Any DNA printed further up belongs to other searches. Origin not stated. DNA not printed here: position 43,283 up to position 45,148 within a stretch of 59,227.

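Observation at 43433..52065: Translationally coupled nine-gene cluster: two-step citrate-cleavage-like enzymes + two split aconitase-family dehydratases + ICDH-family dehydrogenase + HD hydrolase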

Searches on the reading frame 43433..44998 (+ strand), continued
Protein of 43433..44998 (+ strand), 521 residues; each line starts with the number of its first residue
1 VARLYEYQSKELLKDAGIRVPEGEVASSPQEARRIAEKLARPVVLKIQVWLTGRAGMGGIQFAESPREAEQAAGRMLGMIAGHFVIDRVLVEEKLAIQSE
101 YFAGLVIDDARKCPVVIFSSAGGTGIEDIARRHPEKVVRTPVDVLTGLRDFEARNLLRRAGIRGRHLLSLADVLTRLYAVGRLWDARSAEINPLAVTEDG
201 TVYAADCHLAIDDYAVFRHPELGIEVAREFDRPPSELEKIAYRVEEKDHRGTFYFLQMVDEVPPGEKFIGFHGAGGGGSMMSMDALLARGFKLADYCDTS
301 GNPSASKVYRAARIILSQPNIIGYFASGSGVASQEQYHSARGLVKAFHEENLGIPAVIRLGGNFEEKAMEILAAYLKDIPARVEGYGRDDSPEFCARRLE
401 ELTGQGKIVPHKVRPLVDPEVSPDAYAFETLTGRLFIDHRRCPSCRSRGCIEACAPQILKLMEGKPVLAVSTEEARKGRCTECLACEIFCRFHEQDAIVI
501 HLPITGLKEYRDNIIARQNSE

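Call 50: find_encoding_contigs(protein=P0134, flank=10000, max_places=1)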
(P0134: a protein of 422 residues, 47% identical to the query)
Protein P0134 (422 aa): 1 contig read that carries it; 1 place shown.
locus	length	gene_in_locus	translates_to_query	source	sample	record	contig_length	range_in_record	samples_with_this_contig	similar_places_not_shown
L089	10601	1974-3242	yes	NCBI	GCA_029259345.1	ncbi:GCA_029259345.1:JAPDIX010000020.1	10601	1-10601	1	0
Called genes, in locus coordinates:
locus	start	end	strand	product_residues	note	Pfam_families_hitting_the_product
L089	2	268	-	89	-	?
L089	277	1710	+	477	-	PF16286:DUF4932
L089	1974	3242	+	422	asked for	PF01071:GARS_A (faint), PF08442:ATP-grasp_2, PF13549:ATP-grasp_5, PF24948:Citrate_synth_N, PF16114:Citrate_bind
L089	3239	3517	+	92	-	-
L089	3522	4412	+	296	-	PF02629:CoA_binding, PF13380:CoA_binding_2 (weak), PF00549:Ligase_CoA, PF13607:Succ_CoA_lig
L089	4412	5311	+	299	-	PF03328:HpcH_HpaI, PF15617:C-C_Bond_Lyase, PF22484:DUF6986 (weak)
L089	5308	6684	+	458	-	PF03972:MmgE_PrpD_N, PF19305:MmgE_PrpD_C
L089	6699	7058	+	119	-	PF06339:Ectoine_synth (weak), PF12973:Cupin_7 (weak), PF00190:Cupin_1 (weak), PF05899:Cupin_3, PF07883:Cupin_2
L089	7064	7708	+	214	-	PF08901:DUF1847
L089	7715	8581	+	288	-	-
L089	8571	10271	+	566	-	PF00890:FAD_binding_2, PF01134:GIDA (faint), PF03486:HI0933_like (faint), PF07992:Pyr_redox_2 (faint), PF02910:Succ_DH_flav_C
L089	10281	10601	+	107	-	?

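Call 90: search_protein_families(library=ncbifam, proteins=[L088:9179-10621:+, L087:14239-15402:+, L087:7494-9008:+, L089:5308-6684:+, L089:8571-10271:+, L083:19265-20899:+, L087:12456-13709:+], max_evalue=1e-8)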
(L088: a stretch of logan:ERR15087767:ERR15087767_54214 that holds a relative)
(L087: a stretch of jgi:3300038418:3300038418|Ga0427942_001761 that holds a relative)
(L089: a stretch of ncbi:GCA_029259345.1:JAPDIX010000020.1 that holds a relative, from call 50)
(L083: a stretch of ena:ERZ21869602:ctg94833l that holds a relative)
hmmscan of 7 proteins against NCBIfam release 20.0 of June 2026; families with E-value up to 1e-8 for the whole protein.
L088:9179-10621:+ (481 aa): 6 families
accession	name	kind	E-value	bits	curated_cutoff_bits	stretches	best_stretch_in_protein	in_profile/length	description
NF033483.0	PknB_PASTA_kin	equivalog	1.3e-60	206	450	1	15-388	3-358/563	Stk1 family PASTA domain-containing Ser/Thr kinase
NF047741.1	antiphage_MADS6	equivalog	1.2e-34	119.8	460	1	18-280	188-458/612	methylation-associated defense system protein kinase MAD6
NF052427.1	StpK7MSMEG_1200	equivalog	7.4e-30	104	900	1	18-276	6-262/601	serine/threonine protein kinase StpK7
NF009651.0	PRK13184.1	equivalog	2e-26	92.2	839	1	19-282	2-290/932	serine/threonine-protein kinase PknD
TIGR03903.1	TOMM_kin_cyc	equivalog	1.5e-22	79.4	705.75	1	45-277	4-242/1267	TOMM system kinase/cyclase fusion protein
NF033442.0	BREX_PglW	equivalog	3.6e-16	58.1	990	1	20-283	205-487/1391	BREX system serine/threonine kinase PglW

L087:14239-15402:+ (387 aa): 2 families
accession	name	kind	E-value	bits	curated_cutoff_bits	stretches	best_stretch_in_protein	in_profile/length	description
NF033377.1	OMA_tautomer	equivalog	1.9e-88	296.7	440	1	14-380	1-348/349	4-oxalomesaconate tautomerase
TIGR02334.1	prpF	equivalog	2e-81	273.8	440.55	1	11-378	8-383/390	2-methylaconitate cis-trans isomerase PrpF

L087:7494-9008:+ (504 aa): 3 families
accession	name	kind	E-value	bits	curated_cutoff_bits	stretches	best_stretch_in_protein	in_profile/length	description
NF006943.0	PRK09425.1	equivalog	2.5e-20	72.7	575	1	47-492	13-466/480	bifunctional 2-methylcitrate dehydratase/aconitate hydratase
TIGR02330.1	prpD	equivalog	1.7e-13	50.1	458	1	52-484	5-446/468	2-methylcitrate dehydratase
NF042438.1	PrpD_hiGCgrampos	equivalog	2.5e-13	49.5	950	1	109-497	79-478/499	2-methylcitrate dehydratase PrpD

L089:5308-6684:+ (458 aa): 2 families
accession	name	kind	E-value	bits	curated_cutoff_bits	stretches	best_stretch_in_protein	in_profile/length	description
NF042438.1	PrpD_hiGCgrampos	equivalog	1.2e-15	57.1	950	1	69-451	86-480/499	2-methylcitrate dehydratase PrpD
NF006943.0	PRK09425.1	equivalog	5.1e-10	38.7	575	1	268-447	287-469/480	bifunctional 2-methylcitrate dehydratase/aconitate hydratase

L089:8571-10271:+ (566 aa): 33 families (the best 25 are shown)
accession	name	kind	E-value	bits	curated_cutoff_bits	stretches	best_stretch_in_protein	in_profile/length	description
NF004724.0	PRK06069.1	subfamily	8.7e-286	948.7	826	1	2-566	3-577/577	succinate dehydrogenase/fumarate reductase flavoprotein subunit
TIGR01812.1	sdhA_frdA_Gneg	subfamily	2.8e-249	828.3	567.3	1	6-566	1-568/568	succinate dehydrogenase or fumarate reductase, flavoprotein subunit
NF006686.0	PRK09231.1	equivalog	1.3e-218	727.3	854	1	3-566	4-581/598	fumarate reductase (quinol) flavoprotein subunit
TIGR01176.1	fum_red_Fp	equivalog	1.4e-215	717.3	932.7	1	3-566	2-579/580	fumarate reductase (quinol) flavoprotein subunit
NF004613.0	PRK05945.1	equivalog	9.4e-201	668.3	824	1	4-566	3-575/575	succinate dehydrogenase/fumarate reductase flavoprotein subunit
TIGR01816.1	sdhA_forward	equivalog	2.1e-192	640.4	727.35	1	4-566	2-584/584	succinate dehydrogenase flavoprotein subunit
NF005037.0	PRK06452.1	equivalog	1.4e-178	595.1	862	1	2-566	3-566/566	succinate dehydrogenase flavoprotein subunit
NF042982.1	MFR_Fp_SdhA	equivalog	6.7e-166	553.3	1100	1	4-565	47-612/612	8-methylmenaquinol:fumarate reductase flavoprotein subunit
NF004900.0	PRK06263.1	equivalog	1.6e-157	525.4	718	1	3-539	6-533/546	fumarate reductase (CoM/CoB) subunit TfrA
NF006383.0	PRK08626.1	equivalog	5.3e-154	514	663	1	5-561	6-593/657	fumarate reductase flavoprotein subunit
NF005866.0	PRK07803.1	equivalog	4.4e-137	457.9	819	2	3-271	7-291/631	fumarate reductase/succinate dehydrogenase flavoprotein subunit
NF006392.0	PRK08641.1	equivalog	1.6e-135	453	855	1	5-566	4-579/593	succinate dehydrogenase flavoprotein subunit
TIGR00551.1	nadB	equivalog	1.5e-122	409.8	452.75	1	5-527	3-489/489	L-aspartate oxidase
NF005636.0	PRK07395.1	subfamily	1.1e-119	400.2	723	1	4-539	12-546/560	L-aspartate oxidase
NF005701.0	PRK07512.1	equivalog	1.1e-113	380.3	528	1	3-532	8-489/516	L-aspartate oxidase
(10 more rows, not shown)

L083:19265-20899:+ (544 aa): 0 families

L087:12456-13709:+ (417 aa): 19 families
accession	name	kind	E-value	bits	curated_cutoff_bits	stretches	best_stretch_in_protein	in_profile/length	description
NF001614.1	PRK00402.1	subfamily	2.7e-156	520.4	385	1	3-414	1-415/415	aconitase/3-isopropylmalate dehydratase large subunit family protein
TIGR01343.1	hacA_fam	subfamily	1.3e-149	498.3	385.7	1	4-414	1-412/412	homoaconitate hydratase family protein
TIGR02086.1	IPMI_arch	subfamily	3.8e-145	483.7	410.15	1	3-415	1-411/411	3-isopropylmalate dehydratase/homoaconitate hydratase family large subunit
TIGR02083.1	LEU2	equivalog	1.7e-132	442.3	610.65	1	4-416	2-419/419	3-isopropylmalate dehydratase large subunit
NF040615.1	HacA_Meth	equivalog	1.5e-130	435.7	550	1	4-412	2-417/419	homoaconitase large subunit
NF005558.0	PRK07229.1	equivalog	1.1e-110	371.1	612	1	1-416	1-415/647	aconitate hydratase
TIGR01342.1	acon_putative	hypoth_equivalog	2.7e-93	313.3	719.15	1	4-417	1-413/655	putative aconitate hydratase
NF009116.0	PRK12466.1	subfamily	4.2e-89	299.3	531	2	2-283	4-305/472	3-isopropylmalate dehydratase large subunit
NF004016.0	PRK05478.1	subfamily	1e-78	265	510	2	1-282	2-302/468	3-isopropylmalate dehydratase large subunit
TIGR00170.1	leuC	equivalog_domain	1.1e-66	225.4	560.25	2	1-279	1-298/466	3-isopropylmalate dehydratase large subunit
TIGR00139.1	h_aconitase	equivalog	5.1e-63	213.5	529.9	2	31-241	35-246/709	homoaconitase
TIGR01340.1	aconitase_mito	equivalog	2.2e-50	171.8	825.35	1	82-409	118-471/745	aconitate hydratase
NF006690.0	PRK09238.1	equivalog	4e-45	154.1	782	2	246-413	649-814/852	bifunctional aconitate hydratase 2/2-methylisocitrate dehydratase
NF008503.0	PRK11413.1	equivalog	2.7e-38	131.4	641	2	85-285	115-315/753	hydratase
NF009520.0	PRK12881.1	subfamily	3.2e-34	117.8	905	1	109-284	201-388/893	aconitate hydratase AcnA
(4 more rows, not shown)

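Call 105: predict_structure(alignment_id=A5)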
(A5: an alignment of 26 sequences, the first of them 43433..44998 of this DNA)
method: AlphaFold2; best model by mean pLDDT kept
length: 521 residues; sequences in the alignment: 26
mean_pLDDT: 74.9   pTM: 0.56
mean pLDDT of the five models: 74.9, 69.6, 68.1, 61.6, 59.9
residues with pLDDT >= 90: 133; 70-90: 208; 50-70: 106; < 50: 74
segments of 3 or more residues with pLDDT < 50: 212-231, 249-253, 330-333, 440-461, 478-496
pLDDT, mean of each block of 10 residues (from residue 1): 72 94 97 98 90 77 97 93 80 95 82 84 78 91 85 96 91 95 80 93 90 37 37 68 61 58 84 60 78 73 70 88 76 59 78 80 69 72 71 85 77 82 66 59 42 42 53 54 43 49 82 83 56
secondary structure, 60 per line:
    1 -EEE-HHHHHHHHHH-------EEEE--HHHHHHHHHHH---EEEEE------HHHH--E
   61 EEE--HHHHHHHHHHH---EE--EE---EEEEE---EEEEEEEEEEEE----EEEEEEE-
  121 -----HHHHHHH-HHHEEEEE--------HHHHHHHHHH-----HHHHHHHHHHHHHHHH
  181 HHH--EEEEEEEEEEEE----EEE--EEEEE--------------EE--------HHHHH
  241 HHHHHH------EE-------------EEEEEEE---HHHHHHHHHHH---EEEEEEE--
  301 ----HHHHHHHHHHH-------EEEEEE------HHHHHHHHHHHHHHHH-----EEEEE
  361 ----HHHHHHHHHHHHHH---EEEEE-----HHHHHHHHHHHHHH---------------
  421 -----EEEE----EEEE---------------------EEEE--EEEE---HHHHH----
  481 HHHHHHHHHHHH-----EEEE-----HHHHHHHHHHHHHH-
elements in order: E2-4 H6-15 E23-26 H29-39 E43-47 H54-57 E60-63 H66-76 E89-93 E97-108 E113-119 H126-132 E137-141 H150-159 H165-183 E186-197 E202-204 E207-211 H236-246 E268-274 H278-288 E292-298 H305-315 E323-328 H335-350 E356-360 H365-378 E382-386 H392-405 E426-429 E434-437 E459-462 E465-468 H472-476 H481-492 E498-501 H507-520
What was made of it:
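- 44756..44902 (+): Ferredoxin-like 2x[4Fe-4S] motif region of the tail: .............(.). ... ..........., residues 442-490. AlphaFold2 models this part poorly (call 105).
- On 2x[4Fe-4S] ferredoxin domain: The AlphaFold2 pLDDT is below 50 at the motifs (call 105).
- Tried and rejected: The AlphaFold2 model of the full large subunit is poor at the Cys motifs (call 105), so I ran no fold search on it.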
